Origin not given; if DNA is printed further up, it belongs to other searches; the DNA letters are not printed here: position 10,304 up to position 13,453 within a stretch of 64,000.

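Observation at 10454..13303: Tri-domain fusion of a nucleotidyltransferase, a CofD/YvcK-family domain and a GT2 glycosyltransferase in a glycan operon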

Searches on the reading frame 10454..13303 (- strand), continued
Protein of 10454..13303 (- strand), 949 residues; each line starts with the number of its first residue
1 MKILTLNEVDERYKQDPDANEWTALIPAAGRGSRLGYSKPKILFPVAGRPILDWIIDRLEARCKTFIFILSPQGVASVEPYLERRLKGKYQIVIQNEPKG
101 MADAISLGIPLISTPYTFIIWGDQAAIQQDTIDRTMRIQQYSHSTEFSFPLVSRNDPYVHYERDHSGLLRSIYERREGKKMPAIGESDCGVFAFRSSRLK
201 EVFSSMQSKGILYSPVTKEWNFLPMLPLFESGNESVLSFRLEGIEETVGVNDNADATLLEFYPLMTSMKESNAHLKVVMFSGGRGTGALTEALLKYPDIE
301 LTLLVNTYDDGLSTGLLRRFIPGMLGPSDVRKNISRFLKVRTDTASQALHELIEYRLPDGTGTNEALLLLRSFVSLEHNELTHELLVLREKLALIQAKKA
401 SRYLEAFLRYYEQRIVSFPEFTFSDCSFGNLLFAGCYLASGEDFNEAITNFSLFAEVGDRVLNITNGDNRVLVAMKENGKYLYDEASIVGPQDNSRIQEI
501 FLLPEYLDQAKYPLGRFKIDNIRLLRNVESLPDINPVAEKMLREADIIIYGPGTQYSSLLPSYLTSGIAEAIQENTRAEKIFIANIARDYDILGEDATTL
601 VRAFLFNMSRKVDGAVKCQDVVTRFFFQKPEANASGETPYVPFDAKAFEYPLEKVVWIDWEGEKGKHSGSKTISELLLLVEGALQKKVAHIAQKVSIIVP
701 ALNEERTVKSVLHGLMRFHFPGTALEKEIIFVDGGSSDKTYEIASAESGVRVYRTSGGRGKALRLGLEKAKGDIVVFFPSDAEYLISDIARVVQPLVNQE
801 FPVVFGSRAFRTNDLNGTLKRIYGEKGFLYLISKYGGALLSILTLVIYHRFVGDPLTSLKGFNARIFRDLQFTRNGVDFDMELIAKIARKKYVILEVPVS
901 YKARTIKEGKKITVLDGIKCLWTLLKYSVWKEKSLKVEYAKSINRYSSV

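Call 19: find_related_loci(query=A1, collection=genome_contigs, flank=10000)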
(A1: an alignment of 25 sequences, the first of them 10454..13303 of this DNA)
Query A1 (949 aa) in genome_contigs; peptide patterns used: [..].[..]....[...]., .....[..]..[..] (x = any residue, [..] = any of these).
330 stretches matched a pattern; 320 encode a relative of the query (tblastn E <= 1e-3); the best 80 are kept; 80 distinct loci.
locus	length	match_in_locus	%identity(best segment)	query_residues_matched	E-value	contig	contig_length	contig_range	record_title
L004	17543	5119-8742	63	1-933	0e+0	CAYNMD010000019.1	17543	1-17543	MAG TPA_asm: uncultured Bdellovibrionales bacterium isolate SRP135725_co1_638 genome assembly, contig: NODE_4196_length_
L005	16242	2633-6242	61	1-938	0e+0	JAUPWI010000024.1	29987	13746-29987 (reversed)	MAG: Patescibacteria group bacterium isolate erpe_2018_sw_45hr_WHONDRS-SW48-000100_B_bin.13 scaffold_405013, whole genom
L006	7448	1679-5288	61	1-938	0e+0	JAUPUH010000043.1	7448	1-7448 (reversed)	MAG: Patescibacteria group bacterium isolate erpe_2018_sw_15hr_WHONDRS-SW48-000090_B_bin.52 scaffold_331881, whole genom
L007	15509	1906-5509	61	1-949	0e+0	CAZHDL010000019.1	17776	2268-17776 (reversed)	MAG TPA_asm: uncultured Bdellovibrionales bacterium isolate SRP219642_co10_72 genome assembly, contig: NODE_2992_length_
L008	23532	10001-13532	61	1-949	0e+0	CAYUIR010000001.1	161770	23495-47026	MAG TPA_asm: uncultured Bdellovibrionales bacterium isolate SRP219642_co6_142 genome assembly, contig: NODE_27_length_16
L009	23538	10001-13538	58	1-949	0e+0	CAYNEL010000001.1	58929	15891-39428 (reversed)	MAG TPA_asm: uncultured Bdellovibrionales bacterium isolate SRP173033_co3_22 genome assembly, contig: NODE_462_length_58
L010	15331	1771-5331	60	1-935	0e+0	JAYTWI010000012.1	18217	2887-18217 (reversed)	MAG: Candidatus Moraniibacteriota bacterium isolate GFS_5782 GFS_5782_11, whole genome shotgun sequence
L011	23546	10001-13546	71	1-949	0e+0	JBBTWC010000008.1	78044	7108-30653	MAG: Patescibacteria group bacterium isolate H43-bin047_1 H43_bin047_1_000000000008, whole genome shotgun sequence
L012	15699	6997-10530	59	1-933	0e+0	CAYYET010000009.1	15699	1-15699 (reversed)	MAG TPA_asm: uncultured Bdellovibrionales bacterium isolate SRP135725_co1_601 genome assembly, contig: NODE_4938_length_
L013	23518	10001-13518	63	11-949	0e+0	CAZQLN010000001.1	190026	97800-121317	MAG TPA_asm: uncultured Bdellovibrionales bacterium isolate SRP342105_co1_403 genome assembly, contig: NODE_74_length_19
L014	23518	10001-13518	63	11-949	0e+0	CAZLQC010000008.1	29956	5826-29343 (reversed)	MAG TPA_asm: uncultured Bdellovibrionales bacterium isolate SRP286056_co1_457 genome assembly, contig: NODE_1723_length_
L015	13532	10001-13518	63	1-949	0e+0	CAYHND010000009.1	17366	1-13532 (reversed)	MAG TPA_asm: uncultured Bdellovibrionales bacterium isolate ERP119705_co13_526 genome assembly, contig: NODE_4103_length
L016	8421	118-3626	61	18-949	0e+0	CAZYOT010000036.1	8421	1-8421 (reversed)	MAG TPA_asm: uncultured Bdellovibrionales bacterium isolate SRP278252_co2_135 genome assembly, contig: NODE_17886_length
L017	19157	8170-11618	43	18-932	0e+0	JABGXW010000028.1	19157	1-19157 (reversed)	MAG: Bacteriovoracaceae bacterium isolate SI034_bin84 k141_439772, whole genome shotgun sequence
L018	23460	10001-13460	43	18-927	0e+0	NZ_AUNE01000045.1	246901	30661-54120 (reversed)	Bacteriovorax sp. BSW11_IV contig00045, whole genome shotgun sequence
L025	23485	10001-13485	46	18-927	0e+0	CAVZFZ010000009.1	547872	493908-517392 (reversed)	MAG: Bryobacterales bacterium isolate MFD05521.bin.2.108 genome assembly, contig: contig_48696, whole genome shotgun seq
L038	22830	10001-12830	46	18-940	0e+0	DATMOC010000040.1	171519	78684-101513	MAG TPA_asm: Bryobacteraceae bacterium isolate SMAG_U12866 k141_1645188, whole genome shotgun sequence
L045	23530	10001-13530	45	18-947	0e+0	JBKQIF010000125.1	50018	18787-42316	MAG: Bryobacteraceae bacterium isolate BAr1A1B1C__bin_56 BAr1A1B1C_000000251305, whole genome shotgun sequence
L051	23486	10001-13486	46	21-929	0e+0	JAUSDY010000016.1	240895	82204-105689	MAG: Acidobacteriota bacterium isolate E14_maxbin.140_sub E14_k141_935785, whole genome shotgun sequence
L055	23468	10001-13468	43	18-949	0e+0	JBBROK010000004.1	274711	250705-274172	MAG: Bryobacterales bacterium isolate La1_metabat2.287 LA1C_B2.287_k141_837794L_274711_cov_24.7436, whole genome shotgun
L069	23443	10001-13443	43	20-943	0e+0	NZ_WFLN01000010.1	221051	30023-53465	Fluviispira multicolorata strain 33A1-SZDP NODE_7_length_221051_cov_100.203360, whole genome shotgun sequence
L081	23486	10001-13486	41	18-934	0e+0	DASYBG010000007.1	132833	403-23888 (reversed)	MAG TPA_asm: Polyangiaceae bacterium isolate SMAG_U4901 k141_3044796, whole genome shotgun sequence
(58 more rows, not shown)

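Call 24: search_protein_families(library=ncbifam, proteins=[L001:6924-8441:+, L002:6531-8078:+, L002:9138-9986:+, L002:4997-6448:+, L002:12977-13960:+], max_evalue=0.0001)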
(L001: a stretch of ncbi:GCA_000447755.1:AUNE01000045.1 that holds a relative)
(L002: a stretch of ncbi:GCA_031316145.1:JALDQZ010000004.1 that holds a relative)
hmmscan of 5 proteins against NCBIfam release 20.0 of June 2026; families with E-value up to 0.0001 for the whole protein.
L001:6924-8441:+ (505 aa): 24 families
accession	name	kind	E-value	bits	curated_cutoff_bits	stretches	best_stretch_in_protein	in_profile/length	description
NF038361.1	rSAM_Sden_1168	equivalog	5.4e-44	150.7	575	1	24-416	82-469/560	Sden_1168 family B12-binding radical SAM P-methyltransferase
TIGR02026.1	BchE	equivalog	4.8e-34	118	481.35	1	72-414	54-381/497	magnesium-protoporphyrin IX monomethyl ester anaerobic oxidative cyclase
NF050148.1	rSAM_ApyD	equivalog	2.8e-30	105.3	750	1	128-421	118-394/645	RiPP biosynthesis radical SAM protein ApyD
TIGR03471.1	HpnJ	equivalog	3.3e-29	102.1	577.6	1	76-385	64-355/472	hopanoid biosynthesis associated radical SAM protein HpnJ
TIGR04479.1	bcpD_PhpK_rSAM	subfamily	1.3e-26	93.1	600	1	76-393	106-407/504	PhpK family radical SAM P-methyltransferase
TIGR04385.1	B12_rSAM_cofa1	equivalog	1.4e-23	83.9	450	1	104-395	93-364/438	B12 lower ligand biosynthesis radical SAM protein BzaD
TIGR04013.1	B12_SAM_MJ_1487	hypoth_equivalog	5.7e-19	68.2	251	2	75-265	37-193/382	TIGR04013 family B12-binding domain/radical SAM domain-containing protein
TIGR04072.2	rSAM_ladder_B12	equivalog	2.5e-18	65.9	360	1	219-384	176-338/443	lipid biosynthesis B12-binding/radical SAM protein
TIGR03975.1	rSAM_ocin_1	subfamily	1.2e-16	60.3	281.85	1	138-385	181-420/606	RiPP maturation radical SAM C-methyltransferase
TIGR04014.1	B12_SAM_MJ_0865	equivalog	5e-15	55.2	360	1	134-442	85-379/434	methyl-coenzyme M reductase glutamine C-methyltransferase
NF033070.1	rSAM_AprD4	equivalog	6.5e-14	51.7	500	1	212-416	185-386/456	AprD4 family radical SAM diol-dehydratase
NF045585.1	rSAM_slr0320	equivalog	2.5e-11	42.8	775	1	205-364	218-376/511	photosystem II high light acclimation radical SAM protein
TIGR04295.1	B12_rSAM_oligo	hypoth_equivalog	1e-10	40.9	400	1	124-415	109-379/422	TIGR04295 family B12-binding domain-containing radical SAM protein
TIGR00089.1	TIGR00089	subfamily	2.9e-09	36.2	251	1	205-395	124-318/429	MiaB/RimO family radical SAM methylthiotransferase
TIGR04367.1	HpnR_B12_rSAM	equivalog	3.6e-09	35.7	650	1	91-354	71-312/490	hopanoid C-3 methylase HpnR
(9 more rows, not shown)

L002:6531-8078:+ (515 aa): 24 families
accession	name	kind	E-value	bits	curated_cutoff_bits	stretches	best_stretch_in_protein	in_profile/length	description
NF038361.1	rSAM_Sden_1168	equivalog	9.3e-46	156.5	575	1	22-418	82-472/560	Sden_1168 family B12-binding radical SAM P-methyltransferase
TIGR02026.1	BchE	equivalog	3.5e-40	138.3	481.35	1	2-430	2-401/497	magnesium-protoporphyrin IX monomethyl ester anaerobic oxidative cyclase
NF050148.1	rSAM_ApyD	equivalog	1.4e-35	122.8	750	1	135-422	125-396/645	RiPP biosynthesis radical SAM protein ApyD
TIGR03471.1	HpnJ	equivalog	1.9e-31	109.5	577.6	1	163-419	140-387/472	hopanoid biosynthesis associated radical SAM protein HpnJ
TIGR04385.1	B12_rSAM_cofa1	equivalog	3.1e-26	92.6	450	1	96-394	87-364/438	B12 lower ligand biosynthesis radical SAM protein BzaD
TIGR04479.1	bcpD_PhpK_rSAM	subfamily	6.1e-23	80.9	600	1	26-392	73-407/504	PhpK family radical SAM P-methyltransferase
TIGR04013.1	B12_SAM_MJ_1487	hypoth_equivalog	2e-22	79.6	251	1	72-415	35-353/382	TIGR04013 family B12-binding domain/radical SAM domain-containing protein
TIGR04072.2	rSAM_ladder_B12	equivalog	9.4e-22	77.2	360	1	222-389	180-344/443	lipid biosynthesis B12-binding/radical SAM protein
TIGR03975.1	rSAM_ocin_1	subfamily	2.9e-20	72.3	281.85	1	74-384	123-420/606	RiPP maturation radical SAM C-methyltransferase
TIGR04014.1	B12_SAM_MJ_0865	equivalog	1.6e-19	70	360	1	225-424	163-363/434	methyl-coenzyme M reductase glutamine C-methyltransferase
NF033070.1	rSAM_AprD4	equivalog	1.1e-14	54.3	500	1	193-416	172-387/456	AprD4 family radical SAM diol-dehydratase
TIGR04367.1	HpnR_B12_rSAM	equivalog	4e-14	52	650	1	24-417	21-371/490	hopanoid C-3 methylase HpnR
TIGR04295.1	B12_rSAM_oligo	hypoth_equivalog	4.7e-13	48.6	400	1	2-338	2-305/422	TIGR04295 family B12-binding domain-containing radical SAM protein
TIGR04428.1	B12_rSAM_trp_MT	equivalog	4.3e-11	41.9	500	1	224-394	218-398/558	tryptophan 2-C-methyltransferase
TIGR00089.1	TIGR00089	subfamily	2.1e-10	40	251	1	210-415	130-336/429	MiaB/RimO family radical SAM methylthiotransferase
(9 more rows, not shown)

L002:9138-9986:+ (282 aa): 20 families
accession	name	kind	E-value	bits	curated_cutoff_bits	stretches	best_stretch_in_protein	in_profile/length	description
NF010934.1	PRK14354.1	equivalog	4e-23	81.6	450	1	26-272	2-242/447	bifunctional UDP-N-acetylglucosamine diphosphorylase/glucosamine-1-phosphate N-acetyltransferase GlmU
TIGR01173.1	glmU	equivalog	1e-22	80.6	366.85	1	26-274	3-244/452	bifunctional UDP-N-acetylglucosamine diphosphorylase/glucosamine-1-phosphate N-acetyltransferase GlmU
NF010935.0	PRK14355.1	equivalog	2.9e-18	65.8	718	1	25-270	5-246/459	bifunctional UDP-N-acetylglucosamine diphosphorylase/glucosamine-1-phosphate N-acetyltransferase GlmU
NF010933.0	PRK14353.1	equivalog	1e-16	60.6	505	1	25-277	7-254/453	bifunctional UDP-N-acetylglucosamine diphosphorylase/glucosamine-1-phosphate N-acetyltransferase GlmU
NF010936.0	PRK14356.1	equivalog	1.2e-15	57.4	666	1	25-272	7-249/456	bifunctional UDP-N-acetylglucosamine diphosphorylase/glucosamine-1-phosphate N-acetyltransferase GlmU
NF010932.0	PRK14352.1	equivalog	1.2e-15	57.1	611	1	25-269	8-250/488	bifunctional UDP-N-acetylglucosamine diphosphorylase/glucosamine-1-phosphate N-acetyltransferase GlmU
NF010937.0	PRK14357.1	equivalog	1.7e-15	56.8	658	1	26-273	3-236/448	bifunctional UDP-N-acetylglucosamine diphosphorylase/glucosamine-1-phosphate N-acetyltransferase GlmU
NF010938.0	PRK14358.1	equivalog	1.2e-13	50.5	500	1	26-271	10-249/481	bifunctional N-acetylglucosamine-1-phosphate uridyltransferase/glucosamine-1-phosphate acetyltransferase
TIGR03992.1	Arch_glmU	subfamily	3.8e-12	45.8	292.1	1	25-176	2-150/393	bifunctional sugar-1-phosphate nucleotidylyltransferase/acetyltransferase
NF010940.0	PRK14360.1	equivalog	1.3e-11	43.7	602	1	28-272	6-242/452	bifunctional UDP-N-acetylglucosamine diphosphorylase/glucosamine-1-phosphate N-acetyltransferase GlmU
NF006986.0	PRK09451.1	equivalog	1.4e-11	43.9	725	1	25-269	7-242/456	bifunctional UDP-N-acetylglucosamine diphosphorylase/glucosamine-1-phosphate N-acetyltransferase GlmU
NF010939.0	PRK14359.1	equivalog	2.8e-11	42.7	592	1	26-273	5-240/430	bifunctional UDP-N-acetylglucosamine diphosphorylase/glucosamine-1-phosphate N-acetyltransferase GlmU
TIGR01208.1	rmlA_long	equivalog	8.8e-09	34.7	320.25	1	26-147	2-126/353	glucose-1-phosphate thymidylyltransferase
NF041313.1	UDPGP_AglF_Halo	equivalog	6.9e-08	32.2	400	1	25-206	2-182/234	UTP--glucose-1-phosphate uridylyltransferase AglF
TIGR03310.1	matur_MocA_YgfJ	equivalog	8.6e-08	32.4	186.45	1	26-173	2-146/188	molybdenum cofactor cytidylyltransferase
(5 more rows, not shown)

L002:4997-6448:+ (483 aa): 40 families (the best 25 are shown)
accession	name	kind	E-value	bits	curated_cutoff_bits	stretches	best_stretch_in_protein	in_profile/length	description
TIGR03471.1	HpnJ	equivalog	2.3e-55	188.4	577.6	1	51-377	75-397/472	hopanoid biosynthesis associated radical SAM protein HpnJ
TIGR02026.1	BchE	equivalog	2.5e-54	185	481.35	1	4-384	22-403/497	magnesium-protoporphyrin IX monomethyl ester anaerobic oxidative cyclase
NF050148.1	rSAM_ApyD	equivalog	2.1e-50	171.8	750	1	44-384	74-408/645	RiPP biosynthesis radical SAM protein ApyD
NF038361.1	rSAM_Sden_1168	equivalog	3.2e-49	167.9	575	1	46-373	142-479/560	Sden_1168 family B12-binding radical SAM P-methyltransferase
TIGR04014.1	B12_SAM_MJ_0865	equivalog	1.7e-41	142.4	360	1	34-370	28-361/434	methyl-coenzyme M reductase glutamine C-methyltransferase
TIGR04479.1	bcpD_PhpK_rSAM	subfamily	1.5e-40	139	600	1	88-350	163-414/504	PhpK family radical SAM P-methyltransferase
TIGR04013.1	B12_SAM_MJ_1487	hypoth_equivalog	1.1e-38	133.1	251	1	31-366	30-356/382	TIGR04013 family B12-binding domain/radical SAM domain-containing protein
TIGR04072.2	rSAM_ladder_B12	equivalog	5.3e-35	120.9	360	2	178-376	180-381/443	lipid biosynthesis B12-binding/radical SAM protein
TIGR04385.1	B12_rSAM_cofa1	equivalog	3.3e-32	112.3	450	1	4-344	20-363/438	B12 lower ligand biosynthesis radical SAM protein BzaD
TIGR03975.1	rSAM_ocin_1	subfamily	4.7e-28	98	281.85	1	37-343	122-428/606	RiPP maturation radical SAM C-methyltransferase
TIGR04367.1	HpnR_B12_rSAM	equivalog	8.5e-28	97.1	650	1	4-402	22-401/490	hopanoid C-3 methylase HpnR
NF033070.1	rSAM_AprD4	equivalog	1.6e-27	96.6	500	1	143-376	166-399/456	AprD4 family radical SAM diol-dehydratase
TIGR04295.1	B12_rSAM_oligo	hypoth_equivalog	5.1e-27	94.6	400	1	76-299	104-315/422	TIGR04295 family B12-binding domain-containing radical SAM protein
NF033712.0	B12_rSAM_KedN5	subfamily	4.5e-24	84.6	700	1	2-422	15-446/624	KedN5 family methylcobalamin-dependent radical SAM C-methyltransferase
NF040542.1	rSAM_RCCLKC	equivalog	1.9e-20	73.4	450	1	20-345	30-350/423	arsinothricin biosynthesis radical SAM protein ArsL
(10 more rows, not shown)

L002:12977-13960:+ (327 aa): 45 families (the best 25 are shown)
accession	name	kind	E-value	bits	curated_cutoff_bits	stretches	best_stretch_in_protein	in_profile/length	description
TIGR04311.1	rSAM_Geo_metal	subfamily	3.2e-34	118.7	400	1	29-202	1-174/423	radical SAM/SPASM family putative metalloenzyme maturase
TIGR04317.1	W_rSAM_matur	equivalog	3.5e-34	118.5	380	1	33-199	6-169/349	tungsten cofactor oxidoreductase radical SAM maturase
TIGR04321.1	spiroSPASM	subfamily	2.4e-32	112.3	250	1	14-307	213-503/510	spiro-SPASM protein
NF033640.1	N_Twi_rSAM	subfamily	1.1e-19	70.8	170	2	240-307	5-70/398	twitch domain-containing radical SAM protein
NF001199.0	PRK00164.2-1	equivalog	3.3e-17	62.6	231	1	33-169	14-148/308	GTP 3',8-cyclase MoaA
TIGR02666.1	moaA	equivalog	1.3e-15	57.2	284.05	1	38-172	17-156/336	GTP 3',8-cyclase MoaA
TIGR02668.1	moaA_archaeal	equivalog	2.8e-15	56.1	325.25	1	35-167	14-144/303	GTP 3',8-cyclase MoaA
TIGR04055.1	rSAM_NirJ2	equivalog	4e-15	56.2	500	1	37-166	6-130/326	putative heme d1 biosynthesis radical SAM protein NirJ2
NF038283.1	viperin_w_prok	equivalog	1.1e-13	51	180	1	34-200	5-177/281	viperin family antiviral radical SAM protein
TIGR04545.1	rSAM_ahbD_hemeb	equivalog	6.5e-12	45.5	500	1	36-152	5-119/339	heme b synthase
TIGR04133.1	rSAM_w_lipo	hypoth_equivalog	7.7e-12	44.8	425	1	33-165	26-159/350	TIGR04133 family radical SAM/SPASM protein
TIGR02109.1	PQQ_syn_pqqE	equivalog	8.7e-11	41.3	381.35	1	28-216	4-187/358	pyrroloquinoline quinone biosynthesis protein PqqE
NF045646.2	rSAM_Se_TrsS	equivalog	1.2e-10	40.5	490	1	35-166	90-222/441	radical SAM (seleno)protein TrsS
TIGR04251.1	SCM_rSAM_ScmF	equivalog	1.3e-10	41.2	400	1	38-154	11-128/353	SynChlorMet cassette radical SAM/SPASM protein ScmF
TIGR03972.1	rSAM_TYW1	equivalog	2.1e-10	40.2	317.95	1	81-227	123-262/297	4-demethylwyosine synthase TYW1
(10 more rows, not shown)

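Call 27: find_encoding_contigs(protein=P0093, flank=10000, max_places=1)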
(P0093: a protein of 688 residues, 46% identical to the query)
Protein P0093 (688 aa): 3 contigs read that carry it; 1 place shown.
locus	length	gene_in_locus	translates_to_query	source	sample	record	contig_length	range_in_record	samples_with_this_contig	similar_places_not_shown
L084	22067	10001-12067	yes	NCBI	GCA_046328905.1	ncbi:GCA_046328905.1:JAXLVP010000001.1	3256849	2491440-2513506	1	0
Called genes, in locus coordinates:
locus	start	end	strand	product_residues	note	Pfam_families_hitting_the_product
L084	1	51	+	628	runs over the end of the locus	PF13522:GATase_6, PF13537:GATase_7, PF00733:Asn_synthase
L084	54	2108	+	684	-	PF00534:Glycos_transf_1, PF13692:Glyco_trans_1_4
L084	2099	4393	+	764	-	PF13439:Glyco_transf_4, PF13579:Glyco_trans_4_4 (faint), PF00534:Glycos_transf_1, PF13692:Glyco_trans_1_4, PF13524:Glyco_trans_1_2 (faint)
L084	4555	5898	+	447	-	PF13231:PMT_2 (weak)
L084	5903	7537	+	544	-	PF04055:Radical_SAM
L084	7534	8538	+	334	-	PF13489:Methyltransf_23, PF07021:MetW, PF13847:Methyltransf_31, PF08241:Methyltransf_11, PF08242:Methyltransf_12, PF13649:Methyltransf_25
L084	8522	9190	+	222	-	PF00702:Hydrolase, PF13419:HAD_2, PF13242:Hydrolase_like (weak)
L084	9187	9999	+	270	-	PF00483:NTP_transferase (weak), PF01128:IspD (weak), PF12804:NTP_transf_3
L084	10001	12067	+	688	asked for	PF01933:CofD, PF00535:Glycos_transf_2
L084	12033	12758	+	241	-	PF00535:Glycos_transf_2, PF13641:Glyco_tranf_2_3 (weak)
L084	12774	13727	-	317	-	PF09935:DUF2167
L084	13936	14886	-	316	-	PF02353:CMAS (weak), PF13489:Methyltransf_23, PF08241:Methyltransf_11, PF08242:Methyltransf_12, PF13649:Methyltransf_25, PF13847:Methyltransf_31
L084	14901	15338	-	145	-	-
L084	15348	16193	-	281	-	PF13555:AAA_29 (weak), PF00005:ABC_tran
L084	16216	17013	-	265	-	PF01061:ABC2_membrane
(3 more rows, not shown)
